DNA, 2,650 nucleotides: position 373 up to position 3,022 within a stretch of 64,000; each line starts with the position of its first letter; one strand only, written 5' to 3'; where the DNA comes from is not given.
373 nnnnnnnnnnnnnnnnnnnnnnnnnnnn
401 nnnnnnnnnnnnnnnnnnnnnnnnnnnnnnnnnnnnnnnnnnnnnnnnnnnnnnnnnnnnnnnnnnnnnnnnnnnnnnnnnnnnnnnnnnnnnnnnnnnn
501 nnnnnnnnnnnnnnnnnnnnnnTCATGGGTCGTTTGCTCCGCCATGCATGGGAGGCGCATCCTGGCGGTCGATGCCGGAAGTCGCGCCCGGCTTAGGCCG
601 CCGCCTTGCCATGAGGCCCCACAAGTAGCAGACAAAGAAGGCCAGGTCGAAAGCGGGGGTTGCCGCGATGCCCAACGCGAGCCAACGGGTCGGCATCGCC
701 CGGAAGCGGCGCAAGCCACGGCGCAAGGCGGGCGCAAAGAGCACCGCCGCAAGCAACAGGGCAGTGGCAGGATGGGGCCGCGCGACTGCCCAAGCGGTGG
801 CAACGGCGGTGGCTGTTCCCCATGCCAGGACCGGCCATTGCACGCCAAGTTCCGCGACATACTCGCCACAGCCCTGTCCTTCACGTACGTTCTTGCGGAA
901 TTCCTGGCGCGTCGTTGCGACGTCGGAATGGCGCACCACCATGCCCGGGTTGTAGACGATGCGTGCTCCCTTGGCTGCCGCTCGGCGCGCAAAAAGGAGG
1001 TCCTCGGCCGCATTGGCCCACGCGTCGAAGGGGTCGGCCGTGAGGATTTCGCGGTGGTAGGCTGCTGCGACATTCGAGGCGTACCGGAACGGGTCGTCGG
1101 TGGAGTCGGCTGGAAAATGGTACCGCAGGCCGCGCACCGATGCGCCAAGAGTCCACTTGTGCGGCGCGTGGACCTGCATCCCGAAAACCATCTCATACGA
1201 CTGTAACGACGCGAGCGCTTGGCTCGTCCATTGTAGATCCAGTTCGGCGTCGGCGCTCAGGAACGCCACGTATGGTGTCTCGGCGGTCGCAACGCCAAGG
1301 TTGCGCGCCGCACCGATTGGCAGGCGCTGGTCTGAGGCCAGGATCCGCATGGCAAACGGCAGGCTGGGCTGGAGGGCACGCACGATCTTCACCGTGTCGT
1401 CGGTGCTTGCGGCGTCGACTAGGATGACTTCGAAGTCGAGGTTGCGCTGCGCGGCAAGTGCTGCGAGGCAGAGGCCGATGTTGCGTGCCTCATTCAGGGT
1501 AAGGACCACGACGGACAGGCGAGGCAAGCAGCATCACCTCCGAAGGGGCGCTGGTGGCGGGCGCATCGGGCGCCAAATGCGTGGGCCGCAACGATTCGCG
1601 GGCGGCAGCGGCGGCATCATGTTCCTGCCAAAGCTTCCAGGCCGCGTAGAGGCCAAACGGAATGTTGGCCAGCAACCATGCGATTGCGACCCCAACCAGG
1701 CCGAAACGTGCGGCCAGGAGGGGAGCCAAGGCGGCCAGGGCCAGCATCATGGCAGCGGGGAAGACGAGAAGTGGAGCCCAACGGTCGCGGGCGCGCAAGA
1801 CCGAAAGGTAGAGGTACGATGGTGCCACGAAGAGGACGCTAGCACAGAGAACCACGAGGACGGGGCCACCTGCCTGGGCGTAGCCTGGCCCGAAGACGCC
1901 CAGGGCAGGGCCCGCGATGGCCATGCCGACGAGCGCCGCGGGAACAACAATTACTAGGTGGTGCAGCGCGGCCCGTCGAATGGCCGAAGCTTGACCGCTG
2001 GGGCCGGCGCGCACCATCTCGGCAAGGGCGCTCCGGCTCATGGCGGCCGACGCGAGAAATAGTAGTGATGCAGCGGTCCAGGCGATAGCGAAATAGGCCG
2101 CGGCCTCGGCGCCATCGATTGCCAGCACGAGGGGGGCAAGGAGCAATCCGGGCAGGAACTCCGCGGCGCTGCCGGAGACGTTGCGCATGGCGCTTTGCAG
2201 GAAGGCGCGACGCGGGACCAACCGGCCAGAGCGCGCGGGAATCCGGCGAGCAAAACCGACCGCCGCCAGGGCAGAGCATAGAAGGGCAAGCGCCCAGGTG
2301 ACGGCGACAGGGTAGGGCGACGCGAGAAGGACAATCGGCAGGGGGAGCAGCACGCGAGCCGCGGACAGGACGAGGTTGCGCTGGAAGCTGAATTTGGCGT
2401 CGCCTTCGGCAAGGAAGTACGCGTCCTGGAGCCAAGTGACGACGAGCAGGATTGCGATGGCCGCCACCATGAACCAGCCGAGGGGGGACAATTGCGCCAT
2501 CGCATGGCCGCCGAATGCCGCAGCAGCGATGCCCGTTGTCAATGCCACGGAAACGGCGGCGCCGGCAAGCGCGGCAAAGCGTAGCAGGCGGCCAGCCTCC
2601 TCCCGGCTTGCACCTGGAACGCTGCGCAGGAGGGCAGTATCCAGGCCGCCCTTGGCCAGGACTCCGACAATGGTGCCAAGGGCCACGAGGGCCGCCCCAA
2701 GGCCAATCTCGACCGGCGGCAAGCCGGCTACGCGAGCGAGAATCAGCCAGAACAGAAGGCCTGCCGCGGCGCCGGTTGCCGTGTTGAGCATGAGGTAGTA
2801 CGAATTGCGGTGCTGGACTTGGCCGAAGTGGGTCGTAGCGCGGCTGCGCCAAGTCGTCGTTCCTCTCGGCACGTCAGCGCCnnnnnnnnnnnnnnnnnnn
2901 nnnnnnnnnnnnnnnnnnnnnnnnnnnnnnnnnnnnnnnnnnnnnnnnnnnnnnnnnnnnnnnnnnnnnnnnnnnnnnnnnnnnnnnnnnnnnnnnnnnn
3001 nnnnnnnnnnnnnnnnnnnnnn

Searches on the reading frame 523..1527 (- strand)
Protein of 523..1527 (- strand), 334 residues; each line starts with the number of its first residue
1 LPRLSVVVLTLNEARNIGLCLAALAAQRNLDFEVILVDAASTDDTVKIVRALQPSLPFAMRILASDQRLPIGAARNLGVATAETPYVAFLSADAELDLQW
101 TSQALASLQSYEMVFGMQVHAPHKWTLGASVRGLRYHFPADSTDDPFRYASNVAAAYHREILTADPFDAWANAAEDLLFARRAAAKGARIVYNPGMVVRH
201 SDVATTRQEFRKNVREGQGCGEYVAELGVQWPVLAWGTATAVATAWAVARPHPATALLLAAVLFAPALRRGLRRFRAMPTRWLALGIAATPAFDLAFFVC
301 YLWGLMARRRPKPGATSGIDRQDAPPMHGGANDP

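Call 10: search_protein_families(library=pfam, proteins=[window:523-1527:-], max_evalue=0.001)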
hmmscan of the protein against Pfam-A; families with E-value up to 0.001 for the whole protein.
window:523-1527:- (334 aa): 4 families
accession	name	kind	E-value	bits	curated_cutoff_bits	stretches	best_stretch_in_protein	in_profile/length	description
PF00535.33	Glycos_transf_2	-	1e-21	78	23.3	1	5-162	1-164/168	Glycosyl transferase family 2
PF13641.12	Glyco_tranf_2_3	-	1.3e-09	38.9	27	1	2-216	1-227/230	Glycosyltransferase like family 2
PF10111.15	Glyco_tranf_2_2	-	4.2e-05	23.6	27.3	1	27-94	25-92/276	Glycosyltransferase like family 2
PF13632.12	Glyco_trans_2_3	-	4.4e-05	23.8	27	1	159-264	81-169/198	Glycosyl transferase family group 2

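Call 57: search_protein_families(library=ncbifam, proteins=[window:523-1527:-], max_evalue=1)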
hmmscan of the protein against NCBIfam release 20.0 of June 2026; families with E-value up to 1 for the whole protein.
window:523-1527:- (334 aa): 17 families
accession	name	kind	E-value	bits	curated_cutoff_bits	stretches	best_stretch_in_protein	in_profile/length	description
TIGR03965.1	mycofact_glyco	equivalog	1.4e-17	63.8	280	2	3-110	75-181/467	mycofactocin biosynthesis glycosyltransferase MftF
NF041875.1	EPS_EpsD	equivalog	6.1e-16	58.7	370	2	4-99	1-95/325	exopolysaccharide biosynthesis glycosyltransferase EpsD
TIGR04283.1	glyco_like_mftF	equivalog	3.8e-14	52.8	182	1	4-125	1-117/221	TIGR04283 family arsenosugar biosynthesis glycosyltransferase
NF038302.1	EPS_HpsE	equivalog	8.9e-14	51.2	300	1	4-128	3-133/307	hormogonium polysaccharide biosynthesis glycosyltransferase HpsE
NF007482.0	PRK10073.1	equivalog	8.5e-13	48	423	1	2-97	6-99/334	glycosyltransferase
NF045692.1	OglycostaseCruG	equivalog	4.6e-09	35.7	600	1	3-71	42-108/386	2'-O-glycosyltransferase CruG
NF047683.1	TeichurnBiosyTuaG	equivalog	5.4e-09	36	400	1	2-110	6-113/252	teichuronic acid biosynthesis protein TuaG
TIGR03937.1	PgaC_IcaA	equivalog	1.6e-07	30.6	422.3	1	2-102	45-144/407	poly-beta-1,6-N-acetyl-D-glucosamine synthase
NF050050.1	ProtGlycPglI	equivalog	1.9e-06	27.5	500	1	1-116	1-117/306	GalNAc(5)-diNAcBac-PP-undecaprenol beta-1,3-glucosyltransferase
TIGR03469.1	HpnB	hypoth_equivalog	4.4e-05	22.7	379.25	1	2-72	44-116/386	hopene-associated glycosyltransferase HpnB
TIGR04195.1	S_glycosyl_SunS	equivalog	6.2e-05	22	350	1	2-56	57-108/421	SunS family peptide S-glycosyltransferase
TIGR04009.1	wcaE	equivalog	0.00016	21.1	369.2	1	20-92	22-91/248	colanic acid biosynthesis glycosyltransferase WcaE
NF053739.1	GlytfEpsEBac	equivalog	0.00056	19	450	1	2-92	1-91/265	glycosyltransferase EpsE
NF010496.0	PRK13915.1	equivalog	0.00065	18.9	262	1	3-55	32-87/307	glucosyl-3-phosphoglycerate synthase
NF038299.1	EPS_HpsN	equivalog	0.026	13.5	425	1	2-103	1-101/317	hormogonium polysaccharide biosynthesis glycosyltransferase HpsN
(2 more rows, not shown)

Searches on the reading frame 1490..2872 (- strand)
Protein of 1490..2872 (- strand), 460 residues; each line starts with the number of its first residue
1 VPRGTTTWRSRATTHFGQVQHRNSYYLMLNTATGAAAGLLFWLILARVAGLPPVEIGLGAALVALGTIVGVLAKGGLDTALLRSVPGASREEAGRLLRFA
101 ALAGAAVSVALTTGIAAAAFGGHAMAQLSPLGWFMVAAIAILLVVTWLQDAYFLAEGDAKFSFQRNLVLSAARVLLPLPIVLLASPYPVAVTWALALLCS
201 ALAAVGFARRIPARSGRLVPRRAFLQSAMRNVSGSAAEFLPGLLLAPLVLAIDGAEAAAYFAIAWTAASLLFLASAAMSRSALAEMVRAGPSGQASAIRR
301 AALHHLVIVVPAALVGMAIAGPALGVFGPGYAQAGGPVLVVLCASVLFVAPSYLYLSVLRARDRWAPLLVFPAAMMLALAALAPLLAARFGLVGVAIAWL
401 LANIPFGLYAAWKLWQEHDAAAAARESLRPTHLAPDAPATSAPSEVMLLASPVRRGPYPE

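Call 10: search_protein_families(library=pfam, proteins=[window:1490-2872:-], max_evalue=0.001)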
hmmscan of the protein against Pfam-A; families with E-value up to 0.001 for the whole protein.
window:1490-2872:- (460 aa): 0 families

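Call 38: search_protein_families(library=pfam, proteins=[window:1490-2872:-], max_evalue=1)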
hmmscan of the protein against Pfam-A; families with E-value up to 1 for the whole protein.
window:1490-2872:- (460 aa): 0 families

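Call 57: search_protein_families(library=ncbifam, proteins=[window:1490-2872:-], max_evalue=1)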
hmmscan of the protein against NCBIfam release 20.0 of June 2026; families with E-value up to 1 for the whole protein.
window:1490-2872:- (460 aa): 0 families

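Call 58: search_solved_structures(query=window:1490-2872:-, max_evalue=10)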
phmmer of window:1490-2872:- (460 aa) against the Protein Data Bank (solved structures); distinct sequences matched with E-value up to 10: 1.
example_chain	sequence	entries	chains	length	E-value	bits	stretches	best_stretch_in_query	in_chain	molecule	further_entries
9qt5_S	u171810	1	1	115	0.12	14.7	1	211-309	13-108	Large ribosomal subunit protein uL22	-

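Call 80: find_homologous_proteins(query=window:1490-2872:-, max_evalue=0.00001)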
Query window:1490-2872:- (460 aa): 165 proteins with E <= 0.00001 among 8000 candidates; the best 120 are listed.
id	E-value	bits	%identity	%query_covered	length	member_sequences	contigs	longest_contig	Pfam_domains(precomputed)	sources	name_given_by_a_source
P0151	1.8e-256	869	100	94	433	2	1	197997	-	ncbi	-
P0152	1.4e-149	517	65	88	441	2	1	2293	-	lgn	-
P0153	2.1e-149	516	65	88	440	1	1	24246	-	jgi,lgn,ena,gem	-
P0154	2.7e-148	513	64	88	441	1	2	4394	-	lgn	-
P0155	3.7e-148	512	65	90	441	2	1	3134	-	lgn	-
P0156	1.6e-147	510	64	90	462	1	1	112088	-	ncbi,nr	ncbi:MAG TPA: hypothetical protein VM286_07630 [Candidatus Thermoplasmatota archaeon]|nr:hypothetica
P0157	1.8e-145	503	61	93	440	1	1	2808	-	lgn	-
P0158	3.9e-145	502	63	89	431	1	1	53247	-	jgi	jgi:O-antigen/teichoic acid export membrane protein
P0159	4.9e-145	502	58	95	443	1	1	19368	-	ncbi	-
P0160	7.5e-145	501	59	98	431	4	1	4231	-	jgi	jgi:O-antigen/teichoic acid export membrane protein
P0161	2.3e-143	497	62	89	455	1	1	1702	-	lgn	-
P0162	1.6e-142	494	62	90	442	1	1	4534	-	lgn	-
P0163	5.6e-142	492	64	87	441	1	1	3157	-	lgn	-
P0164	8.6e-142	491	63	92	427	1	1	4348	-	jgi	jgi:O-antigen/teichoic acid export membrane protein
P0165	1.6e-141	491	61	91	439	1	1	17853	-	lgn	-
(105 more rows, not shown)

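Call 81: find_encoding_contigs(protein=P0151, flank=10000, max_places=2)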
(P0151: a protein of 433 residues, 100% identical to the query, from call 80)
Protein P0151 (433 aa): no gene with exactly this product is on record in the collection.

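Call 95: predict_structure(alignment_id=A9)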
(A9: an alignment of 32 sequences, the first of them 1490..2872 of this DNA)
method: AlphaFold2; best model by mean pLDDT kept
length: 460 residues; sequences in the alignment: 32
mean_pLDDT: 91.4   pTM: 0.88
mean pLDDT of the five models: 91.4, 89.2, 89.1, 88.8, 88.6
residues with pLDDT >= 90: 376; 70-90: 48; 50-70: 16; < 50: 20
segments of 3 or more residues with pLDDT < 50: 445-460
pLDDT, mean of each block of 10 residues (from residue 1): 74 89 88 94 98 98 97 95 96 98 98 97 93 98 98 93 97 97 96 98 97 96 95 84 95 97 96 92 89 93 96 98 98 98 98 95 91 94 97 98 97 95 78 57 47 41
secondary structure, 60 per line:
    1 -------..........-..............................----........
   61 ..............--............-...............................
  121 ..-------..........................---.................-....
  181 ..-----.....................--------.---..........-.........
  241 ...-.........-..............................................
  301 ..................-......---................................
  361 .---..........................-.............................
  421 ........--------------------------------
elements in order: H8-17 H19-48 H53-74 H77-87 H90-122 H130-155 H159-175 H177-182 H188-208 H221-230 H232-243 H245-253 H255-318 H320-325 H329-361 H365-390 H392-428

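Call 97: fold_search(model_id=the predicted structure, library=pdb)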
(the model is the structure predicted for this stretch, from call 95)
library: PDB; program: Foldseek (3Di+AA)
matches with E <= 10: 240; with E <= 0.001: 52
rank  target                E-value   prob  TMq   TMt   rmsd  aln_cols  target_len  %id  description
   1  6fhz                  1.0e-07  1.00  0.62  0.65   5.5       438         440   15  Inward-facing conformation of a multidrug resistance MATE family transporter of the MOP superfamily. (released 2019-05-08)
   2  9g9n_A                3.7e-07  1.00  0.61  0.67   5.9       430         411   16  Lipid III flippase WzxE with NB10 and NB7 nanobodies in inward-facing conformation - crystal 1 (released 2025-01-22)
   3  9g9p_A                6.2e-07  1.00  0.61  0.67   6.2       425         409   18  Lipid III flippase WzxE with NB10 and NB7 nanobodies in inward-facing conformation - crystal 2 (released 2025-01-22)
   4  6ids                  3.4e-06  1.00  0.58  0.60   6.3       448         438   15  Crystal structure of Vibrio cholerae MATE transporter VcmN D35N mutant (released 2019-01-16)
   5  6nc6_A                3.7e-06  1.00  0.66  0.66   5.8       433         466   13  Lipid II flippase MurJ, inward closed conformation (released 2019-04-17)
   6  6nc8                  8.2e-06  1.00  0.63  0.62   5.9       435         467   13  Lipid II flippase MurJ, inward occluded conformation (released 2019-04-17)
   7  3w4t                  8.5e-06  1.00  0.58  0.60   6.5       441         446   16  Crystal structure of MATE P26A mutant (released 2013-04-03)
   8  3vvp_A                1.0e-05  1.00  0.42  0.45   9.5       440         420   16  Crystal structure of MATE in complex with Br-NRF (released 2013-04-03)
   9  7wax                  1.3e-05  1.00  0.65  0.60   5.5       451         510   13  MurJ inward occluded form (released 2022-06-01)
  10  6idp                  1.3e-05  1.00  0.59  0.61   6.5       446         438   16  Crystal structure of Vibrio cholerae MATE transporter VcmN in the straight form (released 2019-01-16)
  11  3vvs_A                1.3e-05  1.00  0.58  0.60   6.8       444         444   16  Crystal structure of MATE in complex with MaD3S (released 2013-04-03)
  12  4mlb_A                1.4e-05  1.00  0.54  0.55   7.3       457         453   16  Reverse polarity of binding pocket suggests different function of a MOP superfamily transporter from Pyrococcus furios (released 2013-09-25)
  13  6nc6_B                1.9e-05  1.00  0.61  0.61   6.3       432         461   14  Lipid II flippase MurJ, inward closed conformation (released 2019-04-17)
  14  5t77                  2.2e-05  1.00  0.61  0.60   6.4       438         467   13  Crystal structure of the MOP flippase MurJ (released 2016-12-28)
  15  7waw                  2.3e-05  1.00  0.63  0.59   5.6       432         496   12  MurJ inward closed form (released 2022-06-01)
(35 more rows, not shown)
